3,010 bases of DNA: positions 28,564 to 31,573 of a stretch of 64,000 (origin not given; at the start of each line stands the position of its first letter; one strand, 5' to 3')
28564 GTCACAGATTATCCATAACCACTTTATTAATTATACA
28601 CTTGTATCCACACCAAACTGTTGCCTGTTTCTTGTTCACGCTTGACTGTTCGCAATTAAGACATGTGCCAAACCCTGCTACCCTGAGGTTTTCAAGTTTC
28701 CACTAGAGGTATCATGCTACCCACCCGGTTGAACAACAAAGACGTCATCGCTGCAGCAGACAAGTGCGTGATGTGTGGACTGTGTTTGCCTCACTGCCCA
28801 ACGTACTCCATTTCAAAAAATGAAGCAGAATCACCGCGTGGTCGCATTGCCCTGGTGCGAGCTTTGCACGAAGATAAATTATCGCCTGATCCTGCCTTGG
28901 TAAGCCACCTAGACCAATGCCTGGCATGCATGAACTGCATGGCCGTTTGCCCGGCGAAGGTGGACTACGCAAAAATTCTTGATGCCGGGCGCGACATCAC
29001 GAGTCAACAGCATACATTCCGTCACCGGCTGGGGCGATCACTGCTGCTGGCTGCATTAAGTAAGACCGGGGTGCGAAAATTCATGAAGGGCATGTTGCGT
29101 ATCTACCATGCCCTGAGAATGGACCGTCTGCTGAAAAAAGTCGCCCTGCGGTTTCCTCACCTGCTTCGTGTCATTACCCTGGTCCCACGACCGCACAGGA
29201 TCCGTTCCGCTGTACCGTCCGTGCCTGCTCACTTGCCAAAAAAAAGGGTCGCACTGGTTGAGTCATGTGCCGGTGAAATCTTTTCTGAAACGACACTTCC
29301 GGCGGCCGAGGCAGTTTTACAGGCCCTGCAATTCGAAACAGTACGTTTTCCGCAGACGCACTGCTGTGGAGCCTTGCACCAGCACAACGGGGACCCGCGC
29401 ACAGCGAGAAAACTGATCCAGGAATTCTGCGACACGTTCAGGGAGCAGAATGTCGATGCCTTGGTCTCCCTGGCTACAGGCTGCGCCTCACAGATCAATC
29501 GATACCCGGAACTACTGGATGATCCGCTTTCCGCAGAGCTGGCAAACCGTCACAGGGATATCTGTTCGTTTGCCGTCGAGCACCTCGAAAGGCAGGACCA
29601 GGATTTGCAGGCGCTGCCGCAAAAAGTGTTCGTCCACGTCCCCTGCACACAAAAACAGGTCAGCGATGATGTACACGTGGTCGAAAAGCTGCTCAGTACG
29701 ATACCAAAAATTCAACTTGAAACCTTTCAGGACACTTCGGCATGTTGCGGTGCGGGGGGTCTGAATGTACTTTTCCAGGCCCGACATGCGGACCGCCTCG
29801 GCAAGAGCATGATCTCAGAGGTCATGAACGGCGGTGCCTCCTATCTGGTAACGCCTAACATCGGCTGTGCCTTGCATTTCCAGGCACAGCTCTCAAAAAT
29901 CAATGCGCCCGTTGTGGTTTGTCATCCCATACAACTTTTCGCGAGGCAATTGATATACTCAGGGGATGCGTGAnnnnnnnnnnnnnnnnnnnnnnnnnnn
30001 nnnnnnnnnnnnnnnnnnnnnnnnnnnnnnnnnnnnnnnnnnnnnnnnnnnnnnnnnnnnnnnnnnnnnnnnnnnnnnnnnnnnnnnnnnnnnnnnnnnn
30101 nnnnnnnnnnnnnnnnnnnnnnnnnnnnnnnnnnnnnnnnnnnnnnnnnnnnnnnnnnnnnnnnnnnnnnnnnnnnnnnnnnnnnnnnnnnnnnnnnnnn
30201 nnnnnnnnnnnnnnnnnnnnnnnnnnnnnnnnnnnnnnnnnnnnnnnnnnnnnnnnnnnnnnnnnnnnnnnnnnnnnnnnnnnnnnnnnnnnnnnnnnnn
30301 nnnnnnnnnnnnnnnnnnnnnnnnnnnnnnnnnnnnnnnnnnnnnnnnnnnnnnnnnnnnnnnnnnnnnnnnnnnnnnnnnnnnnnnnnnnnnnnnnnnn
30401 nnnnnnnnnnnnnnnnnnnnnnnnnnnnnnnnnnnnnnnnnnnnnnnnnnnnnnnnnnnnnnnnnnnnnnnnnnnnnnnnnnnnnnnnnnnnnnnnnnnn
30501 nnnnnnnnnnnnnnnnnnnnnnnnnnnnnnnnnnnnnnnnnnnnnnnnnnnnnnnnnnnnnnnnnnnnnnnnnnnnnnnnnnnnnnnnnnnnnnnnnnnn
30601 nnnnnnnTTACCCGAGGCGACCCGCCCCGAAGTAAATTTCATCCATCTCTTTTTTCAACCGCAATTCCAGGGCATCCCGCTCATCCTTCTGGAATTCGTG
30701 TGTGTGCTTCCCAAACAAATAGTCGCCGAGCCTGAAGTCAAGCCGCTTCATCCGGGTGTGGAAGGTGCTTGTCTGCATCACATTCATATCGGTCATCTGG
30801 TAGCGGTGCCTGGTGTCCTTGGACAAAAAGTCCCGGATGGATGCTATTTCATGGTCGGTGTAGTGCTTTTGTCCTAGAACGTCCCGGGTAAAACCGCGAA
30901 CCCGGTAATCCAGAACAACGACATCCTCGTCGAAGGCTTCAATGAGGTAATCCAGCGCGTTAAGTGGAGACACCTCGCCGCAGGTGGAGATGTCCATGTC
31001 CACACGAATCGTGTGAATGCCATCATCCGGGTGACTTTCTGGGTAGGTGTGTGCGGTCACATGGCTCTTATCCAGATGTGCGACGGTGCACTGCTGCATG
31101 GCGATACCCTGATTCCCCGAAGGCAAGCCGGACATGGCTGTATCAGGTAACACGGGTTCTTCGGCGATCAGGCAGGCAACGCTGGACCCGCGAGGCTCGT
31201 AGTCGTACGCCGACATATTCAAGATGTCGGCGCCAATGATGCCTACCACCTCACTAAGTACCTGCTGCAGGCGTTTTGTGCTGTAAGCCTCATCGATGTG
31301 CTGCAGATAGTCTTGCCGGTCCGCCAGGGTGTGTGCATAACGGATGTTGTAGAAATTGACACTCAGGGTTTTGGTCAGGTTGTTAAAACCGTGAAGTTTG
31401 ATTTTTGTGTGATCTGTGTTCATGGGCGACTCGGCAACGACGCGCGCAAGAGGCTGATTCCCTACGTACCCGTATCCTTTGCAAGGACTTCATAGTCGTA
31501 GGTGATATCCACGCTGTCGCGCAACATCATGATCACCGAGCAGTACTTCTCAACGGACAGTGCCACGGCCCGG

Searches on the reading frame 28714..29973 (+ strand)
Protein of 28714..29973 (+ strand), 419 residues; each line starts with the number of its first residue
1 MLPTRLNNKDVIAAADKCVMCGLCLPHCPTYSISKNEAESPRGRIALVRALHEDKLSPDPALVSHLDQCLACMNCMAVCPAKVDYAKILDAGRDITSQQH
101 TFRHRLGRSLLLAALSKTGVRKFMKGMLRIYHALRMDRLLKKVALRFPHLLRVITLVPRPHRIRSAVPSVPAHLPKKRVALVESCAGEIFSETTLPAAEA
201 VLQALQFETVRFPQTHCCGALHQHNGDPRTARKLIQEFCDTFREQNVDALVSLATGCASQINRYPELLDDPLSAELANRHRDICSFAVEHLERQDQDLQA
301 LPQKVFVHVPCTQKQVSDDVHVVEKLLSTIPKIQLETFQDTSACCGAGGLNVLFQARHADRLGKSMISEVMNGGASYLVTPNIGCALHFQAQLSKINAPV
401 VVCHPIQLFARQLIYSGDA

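Call 57: search_protein_families(library=pfam, proteins=[window:28714-29973:+], max_evalue=0.00001)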
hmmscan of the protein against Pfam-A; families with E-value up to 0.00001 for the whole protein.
window:28714-29973:+ (419 aa): 10 families
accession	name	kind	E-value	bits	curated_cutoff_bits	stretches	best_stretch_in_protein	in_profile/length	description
PF02754.22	CCG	-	5.4e-22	78.1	20.6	2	180-261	2-84/85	Cysteine-rich domain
PF13183.11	Fer4_8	-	3.1e-12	47.3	27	1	15-83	2-68/68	4Fe-4S dicluster domain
PF12838.12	Fer4_7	-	4.7e-10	40.2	27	1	17-83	1-52/52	4Fe-4S dicluster domain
PF13237.11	Fer4_10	-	4e-09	36.7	25.5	0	63-87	3-29/53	4Fe-4S dicluster domain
PF13534.11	Fer4_17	-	9.4e-09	36.1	22.2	1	17-84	1-61/61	4Fe-4S dicluster domain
PF13484.11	Fer4_16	-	1.6e-08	35.6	30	1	17-81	1-65/66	4Fe-4S double cluster binding domain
PF00037.32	Fer4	-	1.9e-07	31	21.1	0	16-33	6-23/24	4Fe-4S binding domain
PF25160.1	LdpA_Fe-S-bd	-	3.8e-06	27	27.6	0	14-36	24-46/49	LdpA Fe-S cluster-binding domain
PF12797.12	Fer4_2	-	4.8e-06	26.6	24.5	0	12-30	4-22/22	4Fe-4S binding domain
PF13187.11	Fer4_9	-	7.9e-06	26.3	27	0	17-82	1-50/52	4Fe-4S dicluster domain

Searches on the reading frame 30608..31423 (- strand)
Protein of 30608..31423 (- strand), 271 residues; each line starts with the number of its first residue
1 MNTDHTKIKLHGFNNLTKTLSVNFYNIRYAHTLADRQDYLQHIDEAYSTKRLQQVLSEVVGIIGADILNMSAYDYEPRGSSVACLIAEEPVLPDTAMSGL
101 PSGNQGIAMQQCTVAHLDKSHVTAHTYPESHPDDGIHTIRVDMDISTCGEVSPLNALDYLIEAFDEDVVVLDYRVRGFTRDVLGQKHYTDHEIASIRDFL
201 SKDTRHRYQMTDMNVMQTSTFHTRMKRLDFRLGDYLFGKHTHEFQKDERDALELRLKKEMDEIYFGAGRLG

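Call 57: search_protein_families(library=pfam, proteins=[window:30608-31423:-], max_evalue=0.00001)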
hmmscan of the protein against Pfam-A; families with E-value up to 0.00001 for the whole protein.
window:30608-31423:- (271 aa): 1 family
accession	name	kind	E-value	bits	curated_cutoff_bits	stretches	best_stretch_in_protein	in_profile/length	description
PF02675.21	AdoMet_dc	-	5.9e-13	49.5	25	1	47-177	15-107/107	S-adenosylmethionine decarboxylase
